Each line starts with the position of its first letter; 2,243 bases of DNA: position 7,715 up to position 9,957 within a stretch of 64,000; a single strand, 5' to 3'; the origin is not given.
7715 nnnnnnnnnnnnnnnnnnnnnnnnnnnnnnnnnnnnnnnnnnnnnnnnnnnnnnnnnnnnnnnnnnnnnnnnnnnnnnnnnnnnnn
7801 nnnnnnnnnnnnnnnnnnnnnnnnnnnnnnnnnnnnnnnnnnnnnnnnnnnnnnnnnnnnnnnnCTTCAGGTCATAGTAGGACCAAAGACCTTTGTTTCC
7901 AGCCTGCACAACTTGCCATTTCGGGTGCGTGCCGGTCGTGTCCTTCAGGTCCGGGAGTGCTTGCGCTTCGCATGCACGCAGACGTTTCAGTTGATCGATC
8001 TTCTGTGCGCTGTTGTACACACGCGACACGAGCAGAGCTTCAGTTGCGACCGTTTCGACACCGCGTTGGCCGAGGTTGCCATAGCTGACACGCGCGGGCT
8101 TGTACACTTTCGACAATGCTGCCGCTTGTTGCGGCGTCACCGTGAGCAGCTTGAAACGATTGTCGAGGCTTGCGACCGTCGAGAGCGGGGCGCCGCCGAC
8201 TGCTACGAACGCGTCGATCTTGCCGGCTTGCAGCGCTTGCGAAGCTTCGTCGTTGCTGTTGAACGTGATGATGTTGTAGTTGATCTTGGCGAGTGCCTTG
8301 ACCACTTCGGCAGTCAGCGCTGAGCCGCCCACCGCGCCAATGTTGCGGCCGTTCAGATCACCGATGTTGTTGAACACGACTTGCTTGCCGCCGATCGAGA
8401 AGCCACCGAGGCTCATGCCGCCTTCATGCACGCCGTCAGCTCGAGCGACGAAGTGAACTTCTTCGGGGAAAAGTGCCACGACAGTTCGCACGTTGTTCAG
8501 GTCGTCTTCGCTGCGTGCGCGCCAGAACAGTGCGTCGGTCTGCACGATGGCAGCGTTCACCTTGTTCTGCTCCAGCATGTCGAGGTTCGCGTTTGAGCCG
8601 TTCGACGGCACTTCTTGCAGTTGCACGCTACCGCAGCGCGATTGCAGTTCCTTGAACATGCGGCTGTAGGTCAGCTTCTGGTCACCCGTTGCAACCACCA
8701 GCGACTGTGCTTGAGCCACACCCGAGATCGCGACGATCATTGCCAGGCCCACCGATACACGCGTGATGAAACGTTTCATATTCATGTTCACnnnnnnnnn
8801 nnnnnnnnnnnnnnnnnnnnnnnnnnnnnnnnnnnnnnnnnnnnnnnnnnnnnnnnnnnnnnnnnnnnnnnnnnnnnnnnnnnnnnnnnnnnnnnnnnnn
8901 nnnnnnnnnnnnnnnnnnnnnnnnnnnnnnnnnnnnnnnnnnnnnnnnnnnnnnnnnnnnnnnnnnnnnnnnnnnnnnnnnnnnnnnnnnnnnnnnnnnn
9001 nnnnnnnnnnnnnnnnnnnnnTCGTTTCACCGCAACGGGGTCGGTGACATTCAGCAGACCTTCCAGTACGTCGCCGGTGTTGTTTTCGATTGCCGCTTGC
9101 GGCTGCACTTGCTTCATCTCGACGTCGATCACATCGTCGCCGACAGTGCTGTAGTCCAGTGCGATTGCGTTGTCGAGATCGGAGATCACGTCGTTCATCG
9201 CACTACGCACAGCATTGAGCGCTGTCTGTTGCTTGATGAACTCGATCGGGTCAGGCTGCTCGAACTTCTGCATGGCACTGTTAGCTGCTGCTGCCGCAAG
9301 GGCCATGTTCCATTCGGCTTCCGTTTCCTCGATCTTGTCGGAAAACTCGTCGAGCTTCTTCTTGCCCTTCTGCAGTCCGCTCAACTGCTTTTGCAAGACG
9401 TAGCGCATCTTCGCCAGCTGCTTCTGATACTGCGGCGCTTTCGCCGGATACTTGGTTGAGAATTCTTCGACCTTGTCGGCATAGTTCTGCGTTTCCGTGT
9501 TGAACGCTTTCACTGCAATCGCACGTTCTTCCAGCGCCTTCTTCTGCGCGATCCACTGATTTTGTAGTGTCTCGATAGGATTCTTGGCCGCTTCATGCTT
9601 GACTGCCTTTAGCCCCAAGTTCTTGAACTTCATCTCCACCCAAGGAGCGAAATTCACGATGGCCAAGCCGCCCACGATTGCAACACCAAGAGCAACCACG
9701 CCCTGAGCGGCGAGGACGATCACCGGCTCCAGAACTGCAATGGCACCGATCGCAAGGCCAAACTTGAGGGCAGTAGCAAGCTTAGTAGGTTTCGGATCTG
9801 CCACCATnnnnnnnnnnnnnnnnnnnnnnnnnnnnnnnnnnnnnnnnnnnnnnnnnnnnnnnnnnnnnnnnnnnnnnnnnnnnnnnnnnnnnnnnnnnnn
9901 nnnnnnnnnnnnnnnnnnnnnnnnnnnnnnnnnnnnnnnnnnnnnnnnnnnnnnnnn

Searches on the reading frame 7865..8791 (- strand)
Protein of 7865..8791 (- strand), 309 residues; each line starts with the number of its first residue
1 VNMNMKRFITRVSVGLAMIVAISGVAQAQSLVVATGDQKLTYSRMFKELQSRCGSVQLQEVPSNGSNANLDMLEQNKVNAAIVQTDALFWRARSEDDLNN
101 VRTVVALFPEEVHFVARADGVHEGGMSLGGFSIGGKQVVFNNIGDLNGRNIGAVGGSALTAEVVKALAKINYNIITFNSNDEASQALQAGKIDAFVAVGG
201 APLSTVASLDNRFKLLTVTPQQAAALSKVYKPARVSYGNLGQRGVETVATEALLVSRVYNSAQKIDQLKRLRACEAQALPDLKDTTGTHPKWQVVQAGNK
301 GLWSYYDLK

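Call 22: search_protein_families(library=phrogs, proteins=[window:7865-8791:-], max_evalue=0.001)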
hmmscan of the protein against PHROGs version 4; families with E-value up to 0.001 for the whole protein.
window:7865-8791:- (309 aa): 1 family
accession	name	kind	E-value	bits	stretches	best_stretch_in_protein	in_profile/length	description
phrog_6856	-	unknown function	3.4e-48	165.4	1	5-284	1-283/288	-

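Call 23: search_protein_families(library=pfam, proteins=[window:7865-8791:-], max_evalue=0.001)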
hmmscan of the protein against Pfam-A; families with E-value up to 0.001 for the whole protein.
window:7865-8791:- (309 aa): 1 family
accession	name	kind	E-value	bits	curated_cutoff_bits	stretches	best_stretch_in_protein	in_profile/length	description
PF16868.10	NMT1_3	-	2.5e-12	47.4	27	1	54-257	29-232/289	NMT1-like family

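Call 39: find_encoding_contigs(protein=window:7865-8791:-, flank=10000, max_places=4)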
Protein window:7865-8791:- (309 aa): no gene with exactly this product is on record in the collection.

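Call 69: search_dna_similar(query=window:7865-8791:-, collection=phages, mode=protein, max_rows=15)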
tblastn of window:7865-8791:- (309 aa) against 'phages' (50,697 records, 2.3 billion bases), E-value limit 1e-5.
Records with a match: 23; places in all: 23; records where one place covers at least 80% of the query: 15.
Best place of each record, by identity: <60% 23.
By first word of the organism name: Ralstonia 8; Serratia 6; Vibrio 4; Achromobacter 2; Klebsiella 2; Bacteriophage 1.
By host as written in the record: Klebsiella pneumoniae 8; - 6; Ralstonia solanacearum 4; Ralstonia pseudosolanacearum 2; Achromobacter animicus 2; Vibrio coralliilyticus 1.
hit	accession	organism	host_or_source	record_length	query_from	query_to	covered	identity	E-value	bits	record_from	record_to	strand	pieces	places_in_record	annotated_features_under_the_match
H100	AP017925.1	Ralstonia phage RP31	Ralstonia solanacearum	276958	5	308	98%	44.7%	3e-67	233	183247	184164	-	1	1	hypothetical protein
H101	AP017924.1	Ralstonia phage RP12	Ralstonia solanacearum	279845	5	308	98%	44.7%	3e-67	233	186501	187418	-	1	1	hypothetical protein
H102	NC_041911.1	Ralstonia phage RP12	Ralstonia solanacearum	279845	5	308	98%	44.7%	3e-67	233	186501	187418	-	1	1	hypothetical protein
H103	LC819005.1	Ralstonia phage FLC1-1B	Ralstonia pseudosolanacearum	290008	5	308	98%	44.2%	1e-68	237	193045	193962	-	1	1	hypothetical protein (x2)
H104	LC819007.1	Ralstonia phage FLC4-3B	Ralstonia pseudosolanacearum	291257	5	308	98%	43.9%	5e-68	235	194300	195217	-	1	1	hypothetical protein (x2)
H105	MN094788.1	Achromobacter phage Motura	Achromobacter animicus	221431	9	307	97%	43.7%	1e-60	214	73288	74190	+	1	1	transporter substrate-binding domain-containing protein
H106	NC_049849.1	Achromobacter phage Motura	Achromobacter animicus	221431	9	307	97%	43.7%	1e-60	214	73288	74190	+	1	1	transporter substrate-binding domain-containing protein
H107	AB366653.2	Ralstonia phage phiRSL1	-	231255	2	308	99%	40.5%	1e-55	199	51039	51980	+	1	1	TRAP transporter solute receptor like protein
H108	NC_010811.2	Ralstonia phage phiRSL1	-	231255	2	308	99%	40.5%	1e-55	199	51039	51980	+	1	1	TRAP transporter solute receptor like protein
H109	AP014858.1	Vibrio phage RYC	Vibrio coralliilyticus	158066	5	306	98%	25.6%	3e-8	61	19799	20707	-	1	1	TRAP transporter solute receptor like protein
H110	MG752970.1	Ralstonia phage RsoM2USA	Ralstonia solanacearum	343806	5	295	94%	26.0%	2e-16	86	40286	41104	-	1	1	hypothetical protein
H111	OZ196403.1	Vibrio phage K354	Seawater and oysters mix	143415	4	308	99%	24.0%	6e-11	69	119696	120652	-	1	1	hypothetical protein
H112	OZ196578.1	Vibrio phage K408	Seawater and oysters mix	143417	4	308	99%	24.0%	6e-11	69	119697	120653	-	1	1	hypothetical protein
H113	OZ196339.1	Vibrio phage K406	Seawater and oysters mix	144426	4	308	99%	24.0%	1e-10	68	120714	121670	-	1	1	hypothetical protein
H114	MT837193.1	Bacteriophage sp.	human fecal samples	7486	3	271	87%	23.3%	1e-8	62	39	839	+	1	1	record has no annotation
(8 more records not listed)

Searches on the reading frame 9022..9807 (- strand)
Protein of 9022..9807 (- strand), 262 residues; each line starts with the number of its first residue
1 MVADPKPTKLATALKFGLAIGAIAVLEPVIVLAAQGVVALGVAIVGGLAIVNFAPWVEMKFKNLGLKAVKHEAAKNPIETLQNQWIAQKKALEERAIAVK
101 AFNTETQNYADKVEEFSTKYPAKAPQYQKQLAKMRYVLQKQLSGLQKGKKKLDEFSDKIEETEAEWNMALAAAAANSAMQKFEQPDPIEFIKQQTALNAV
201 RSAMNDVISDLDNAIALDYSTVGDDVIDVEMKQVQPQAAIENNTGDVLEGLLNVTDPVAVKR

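Call 22: search_protein_families(library=phrogs, proteins=[window:9022-9807:-], max_evalue=0.001)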
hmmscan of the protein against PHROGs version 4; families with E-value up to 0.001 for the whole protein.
window:9022-9807:- (262 aa): 1 family
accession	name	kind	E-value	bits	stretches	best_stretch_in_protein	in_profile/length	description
phrog_27316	-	unknown function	9.8e-36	124.4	1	13-235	21-240/263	-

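Call 23: search_protein_families(library=pfam, proteins=[window:9022-9807:-], max_evalue=0.001)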
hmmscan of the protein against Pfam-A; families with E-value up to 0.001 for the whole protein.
window:9022-9807:- (262 aa): 0 families

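Call 40: find_encoding_contigs(protein=window:9022-9807:-, flank=10000, max_places=4)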
Protein window:9022-9807:- (262 aa): 3 contigs read that carry it; 2 places shown.
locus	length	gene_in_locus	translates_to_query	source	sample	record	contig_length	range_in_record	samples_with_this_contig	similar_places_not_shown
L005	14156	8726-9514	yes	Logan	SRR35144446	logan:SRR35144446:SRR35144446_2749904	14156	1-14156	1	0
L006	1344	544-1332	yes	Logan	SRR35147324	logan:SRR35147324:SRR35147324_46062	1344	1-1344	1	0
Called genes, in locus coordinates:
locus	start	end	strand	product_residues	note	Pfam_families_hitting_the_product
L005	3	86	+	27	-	?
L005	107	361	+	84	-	-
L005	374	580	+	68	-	-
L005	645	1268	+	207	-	-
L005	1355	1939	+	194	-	-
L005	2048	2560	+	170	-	-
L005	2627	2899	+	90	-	-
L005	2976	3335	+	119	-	-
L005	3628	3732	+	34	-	-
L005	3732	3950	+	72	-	-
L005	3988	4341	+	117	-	-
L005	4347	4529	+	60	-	-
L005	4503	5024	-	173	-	-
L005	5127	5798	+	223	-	PF13328:HD_4 (faint)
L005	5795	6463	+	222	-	-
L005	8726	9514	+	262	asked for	-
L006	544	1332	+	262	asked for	-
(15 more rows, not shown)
